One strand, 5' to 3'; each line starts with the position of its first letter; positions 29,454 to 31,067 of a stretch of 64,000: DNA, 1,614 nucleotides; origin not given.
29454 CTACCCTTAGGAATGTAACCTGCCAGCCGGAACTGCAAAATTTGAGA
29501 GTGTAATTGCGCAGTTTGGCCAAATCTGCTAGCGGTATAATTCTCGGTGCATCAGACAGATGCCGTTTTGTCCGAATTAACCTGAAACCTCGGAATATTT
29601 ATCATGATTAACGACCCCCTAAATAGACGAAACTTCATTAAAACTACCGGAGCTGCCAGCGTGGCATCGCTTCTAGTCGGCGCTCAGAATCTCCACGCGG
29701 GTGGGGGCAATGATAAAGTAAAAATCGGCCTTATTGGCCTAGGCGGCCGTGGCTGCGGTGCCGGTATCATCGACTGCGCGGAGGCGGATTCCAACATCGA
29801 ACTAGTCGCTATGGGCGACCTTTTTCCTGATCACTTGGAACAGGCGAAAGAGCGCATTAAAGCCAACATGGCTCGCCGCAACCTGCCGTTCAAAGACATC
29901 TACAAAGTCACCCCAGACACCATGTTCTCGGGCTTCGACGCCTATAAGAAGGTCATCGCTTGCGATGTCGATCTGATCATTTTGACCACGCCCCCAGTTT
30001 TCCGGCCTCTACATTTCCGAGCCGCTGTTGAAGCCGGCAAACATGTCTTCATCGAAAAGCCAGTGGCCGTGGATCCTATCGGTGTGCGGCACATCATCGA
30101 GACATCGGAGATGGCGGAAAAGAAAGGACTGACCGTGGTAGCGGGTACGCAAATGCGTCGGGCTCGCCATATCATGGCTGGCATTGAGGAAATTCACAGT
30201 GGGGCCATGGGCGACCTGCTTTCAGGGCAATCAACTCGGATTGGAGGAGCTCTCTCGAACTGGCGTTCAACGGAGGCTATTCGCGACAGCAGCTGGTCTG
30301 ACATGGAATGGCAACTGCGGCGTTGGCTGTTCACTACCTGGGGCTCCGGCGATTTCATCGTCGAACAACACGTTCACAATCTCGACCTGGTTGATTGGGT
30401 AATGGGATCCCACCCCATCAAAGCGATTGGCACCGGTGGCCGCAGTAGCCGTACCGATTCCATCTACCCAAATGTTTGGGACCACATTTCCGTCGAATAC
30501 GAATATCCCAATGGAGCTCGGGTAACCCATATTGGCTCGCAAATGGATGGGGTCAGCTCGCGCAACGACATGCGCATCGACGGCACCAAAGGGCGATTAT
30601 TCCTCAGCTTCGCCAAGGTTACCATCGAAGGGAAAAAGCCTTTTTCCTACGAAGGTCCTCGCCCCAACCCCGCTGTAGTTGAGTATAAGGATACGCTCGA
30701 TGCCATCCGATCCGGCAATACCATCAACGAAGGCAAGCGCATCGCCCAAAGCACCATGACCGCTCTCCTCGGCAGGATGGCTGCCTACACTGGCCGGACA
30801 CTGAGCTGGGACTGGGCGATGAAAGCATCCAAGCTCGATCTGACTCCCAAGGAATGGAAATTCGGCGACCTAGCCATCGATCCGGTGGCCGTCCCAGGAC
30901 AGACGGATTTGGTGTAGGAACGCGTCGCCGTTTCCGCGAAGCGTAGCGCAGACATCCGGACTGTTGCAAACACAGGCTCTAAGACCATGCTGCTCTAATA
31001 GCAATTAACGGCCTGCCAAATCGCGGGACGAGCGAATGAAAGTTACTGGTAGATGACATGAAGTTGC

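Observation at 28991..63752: A 30-31-nt mini-element sits at the identical position inside three different REP variants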

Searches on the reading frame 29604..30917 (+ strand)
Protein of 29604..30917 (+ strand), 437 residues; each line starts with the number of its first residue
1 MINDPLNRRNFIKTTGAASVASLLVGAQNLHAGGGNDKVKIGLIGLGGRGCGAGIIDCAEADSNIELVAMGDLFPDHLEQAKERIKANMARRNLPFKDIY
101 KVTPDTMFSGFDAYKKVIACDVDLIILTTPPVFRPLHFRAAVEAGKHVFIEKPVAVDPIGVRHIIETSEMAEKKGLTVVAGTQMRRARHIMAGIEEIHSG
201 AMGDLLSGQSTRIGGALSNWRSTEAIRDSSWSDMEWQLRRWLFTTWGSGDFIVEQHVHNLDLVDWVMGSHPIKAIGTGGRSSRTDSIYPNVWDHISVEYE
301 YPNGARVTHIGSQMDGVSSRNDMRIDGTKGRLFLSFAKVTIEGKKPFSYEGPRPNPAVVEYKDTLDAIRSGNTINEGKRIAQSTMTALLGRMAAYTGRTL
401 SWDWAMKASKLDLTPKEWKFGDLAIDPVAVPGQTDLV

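Call 20: find_encoding_contigs(protein=window:29604-30917:+, flank=10000, max_places=6)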
Protein window:29604-30917:+ (437 aa): 4 contigs read that carry it; 4 places shown.
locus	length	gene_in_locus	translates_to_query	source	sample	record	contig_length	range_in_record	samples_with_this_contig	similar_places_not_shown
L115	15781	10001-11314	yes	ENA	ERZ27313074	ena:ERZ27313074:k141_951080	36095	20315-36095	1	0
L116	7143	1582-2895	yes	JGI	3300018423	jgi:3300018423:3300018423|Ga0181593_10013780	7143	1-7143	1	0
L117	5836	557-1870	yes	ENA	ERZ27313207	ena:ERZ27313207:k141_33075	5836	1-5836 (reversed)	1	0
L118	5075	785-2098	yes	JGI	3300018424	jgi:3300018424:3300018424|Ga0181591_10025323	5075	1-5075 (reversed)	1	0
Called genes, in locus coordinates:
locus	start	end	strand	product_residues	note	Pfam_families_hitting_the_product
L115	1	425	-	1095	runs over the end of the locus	PF23500:DUF7133, PF13646:HEAT_2 (faint)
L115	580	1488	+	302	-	PF01261:AP_endonuc_2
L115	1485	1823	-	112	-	-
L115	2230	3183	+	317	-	PF00795:CN_hydrolase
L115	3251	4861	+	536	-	PF02690:Na_Pi_cotrans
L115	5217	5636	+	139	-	-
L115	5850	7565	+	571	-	PF00474:SSF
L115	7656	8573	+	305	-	PF01261:AP_endonuc_2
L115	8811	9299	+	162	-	PF02190:LON_substr_bdg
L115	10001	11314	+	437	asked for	PF01408:GFO_IDH_MocA, PF22725:GFO_IDH_MocA_C3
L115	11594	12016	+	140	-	PF00903:Glyoxalase, PF13669:Glyoxalase_4, PF18029:Glyoxalase_6 (weak)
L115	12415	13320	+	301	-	PF03088:Str_synth (faint), PF24684:Vgb_lyase (weak), PF08450:SGL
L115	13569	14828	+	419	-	PF01566:Nramp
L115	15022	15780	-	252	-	?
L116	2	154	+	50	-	?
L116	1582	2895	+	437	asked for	PF01408:GFO_IDH_MocA, PF22725:GFO_IDH_MocA_C3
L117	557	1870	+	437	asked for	PF01408:GFO_IDH_MocA, PF22725:GFO_IDH_MocA_C3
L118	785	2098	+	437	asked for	PF01408:GFO_IDH_MocA, PF22725:GFO_IDH_MocA_C3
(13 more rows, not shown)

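Call 76: find_homologous_proteins(query=window:29604-30917:+, max_evalue=1e-150)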
Query window:29604-30917:+ (437 aa): 640 proteins with E <= 1e-150 among 8000 candidates; the best 120 are listed.
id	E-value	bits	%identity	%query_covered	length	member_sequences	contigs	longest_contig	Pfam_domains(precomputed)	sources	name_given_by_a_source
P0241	4.9e-280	947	92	100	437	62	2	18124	PF01408.29,PF22725.2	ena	-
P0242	4.1e-267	904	89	100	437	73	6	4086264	PF01408.29,PF22725.2,PF02894.23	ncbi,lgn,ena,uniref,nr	ncbi:Gfo/Idh/MocA family protein [Candidatus Pelagisphaera phototrophica]|uniref:Gfo/Idh/MocA family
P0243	3.4e-264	894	87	100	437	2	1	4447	PF01408.29,PF22725.2,PF02894.23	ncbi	-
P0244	1.2e-259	880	87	99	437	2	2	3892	PF01408.29,PF22725.2,PF02894.23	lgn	-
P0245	2.4e-259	879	86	99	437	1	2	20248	PF01408.29,PF22725.2,PF02894.23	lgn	-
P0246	4.7e-255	864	85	99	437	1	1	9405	PF01408.29,PF22725.2,PF02894.23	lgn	-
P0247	7.0e-253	857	83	99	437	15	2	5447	PF01408.29,PF22725.2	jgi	jgi:predicted dehydrogenase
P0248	7.2e-253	857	84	100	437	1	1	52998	PF01408.29,PF22725.2,PF02894.23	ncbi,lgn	-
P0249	1.7e-252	856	84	100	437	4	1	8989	PF01408.29,PF22725.2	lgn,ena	-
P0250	9.6e-252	853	82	99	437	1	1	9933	PF01408.29,PF22725.2,PF02894.23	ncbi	-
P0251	9.4e-245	830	81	99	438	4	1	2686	PF01408.29,PF22725.2,PF02894.23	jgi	jgi:predicted dehydrogenase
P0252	2.6e-244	829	80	99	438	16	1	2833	PF01408.29,PF22725.2,PF02894.23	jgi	jgi:predicted dehydrogenase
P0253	2.6e-238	809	78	100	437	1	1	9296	PF01408.29,PF22725.2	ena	-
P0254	5.9e-222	755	73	99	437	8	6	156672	PF01408.29,PF22725.2,PF10518.15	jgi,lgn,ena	jgi:predicted dehydrogenase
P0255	1.3e-221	754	74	99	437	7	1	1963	PF01408.29,PF22725.2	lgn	-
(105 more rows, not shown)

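Call 77: find_encoding_contigs(protein=P0242, flank=10000, max_places=3)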
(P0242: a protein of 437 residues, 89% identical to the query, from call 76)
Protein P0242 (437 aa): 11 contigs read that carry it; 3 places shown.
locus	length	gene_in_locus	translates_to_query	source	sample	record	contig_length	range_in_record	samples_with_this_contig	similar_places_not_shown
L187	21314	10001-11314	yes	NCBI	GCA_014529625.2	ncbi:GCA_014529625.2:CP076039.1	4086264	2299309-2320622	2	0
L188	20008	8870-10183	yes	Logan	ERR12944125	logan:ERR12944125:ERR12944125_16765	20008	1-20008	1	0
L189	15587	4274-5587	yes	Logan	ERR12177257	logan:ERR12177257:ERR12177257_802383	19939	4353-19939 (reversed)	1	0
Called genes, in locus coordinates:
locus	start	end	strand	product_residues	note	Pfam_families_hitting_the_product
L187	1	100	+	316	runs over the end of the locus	PF01261:AP_endonuc_2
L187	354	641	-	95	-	-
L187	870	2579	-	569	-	PF07885:Ion_trans_2, PF02254:TrkA_N, PF02080:TrkA_C, PF02254:TrkA_N, PF02080:TrkA_C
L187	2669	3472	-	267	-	PF01026:TatD_DNase (weak)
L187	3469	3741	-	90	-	-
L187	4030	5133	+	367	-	PF01008:IF-2B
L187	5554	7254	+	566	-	PF00474:SSF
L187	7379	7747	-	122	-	-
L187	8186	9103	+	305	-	PF01261:AP_endonuc_2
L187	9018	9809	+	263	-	PF02190:LON_substr_bdg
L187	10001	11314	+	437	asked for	PF01408:GFO_IDH_MocA, PF02894:GFO_IDH_MocA_C (weak), PF22725:GFO_IDH_MocA_C3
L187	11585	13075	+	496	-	PF00474:SSF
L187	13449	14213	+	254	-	PF00795:CN_hydrolase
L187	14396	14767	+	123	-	-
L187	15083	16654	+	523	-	PF19313:DUF5916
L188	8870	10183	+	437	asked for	PF01408:GFO_IDH_MocA, PF02894:GFO_IDH_MocA_C (weak), PF22725:GFO_IDH_MocA_C3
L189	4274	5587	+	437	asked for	PF01408:GFO_IDH_MocA, PF02894:GFO_IDH_MocA_C (weak), PF22725:GFO_IDH_MocA_C3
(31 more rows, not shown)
